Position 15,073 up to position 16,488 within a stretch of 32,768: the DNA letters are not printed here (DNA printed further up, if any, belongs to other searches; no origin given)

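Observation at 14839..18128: Compact three-gene periplasmic copper module of unknown function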

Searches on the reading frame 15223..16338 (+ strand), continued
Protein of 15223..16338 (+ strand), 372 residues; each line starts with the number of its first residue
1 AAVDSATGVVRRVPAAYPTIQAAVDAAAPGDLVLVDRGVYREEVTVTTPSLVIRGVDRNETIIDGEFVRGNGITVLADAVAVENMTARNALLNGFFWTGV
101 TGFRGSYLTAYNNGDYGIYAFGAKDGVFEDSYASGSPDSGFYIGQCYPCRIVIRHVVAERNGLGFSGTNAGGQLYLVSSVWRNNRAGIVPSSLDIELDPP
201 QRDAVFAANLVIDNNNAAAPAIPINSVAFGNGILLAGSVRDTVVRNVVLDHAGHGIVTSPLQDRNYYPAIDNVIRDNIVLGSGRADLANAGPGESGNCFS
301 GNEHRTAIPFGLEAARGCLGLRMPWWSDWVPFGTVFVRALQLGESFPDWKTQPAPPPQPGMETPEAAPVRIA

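Call 78: find_encoding_contigs(protein=P0479, flank=7000, max_places=1)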
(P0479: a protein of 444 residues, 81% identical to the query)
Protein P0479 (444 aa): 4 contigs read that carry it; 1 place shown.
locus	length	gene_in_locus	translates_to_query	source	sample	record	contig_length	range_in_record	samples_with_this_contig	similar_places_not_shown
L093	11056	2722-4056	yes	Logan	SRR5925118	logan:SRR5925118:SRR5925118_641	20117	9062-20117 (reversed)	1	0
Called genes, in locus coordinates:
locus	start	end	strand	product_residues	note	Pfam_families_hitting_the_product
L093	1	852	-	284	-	?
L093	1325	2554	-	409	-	PF04261:Dyp_perox_N, PF20628:Dyp_perox_C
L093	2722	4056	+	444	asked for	PF22842:Pel9A-like_beta_helix (weak), PF13229:Beta_helix, PF05048:NosD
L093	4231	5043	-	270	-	-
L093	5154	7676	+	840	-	PF11974:bMG3 (faint), PF17210:SdrD_B, PF13620:CarboxypepD_reg (weak)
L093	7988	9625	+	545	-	PF00128:Alpha-amylase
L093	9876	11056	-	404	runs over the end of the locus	PF00356:LacI, PF00532:Peripla_BP_1, PF13407:Peripla_BP_4 (faint), PF13377:Peripla_BP_3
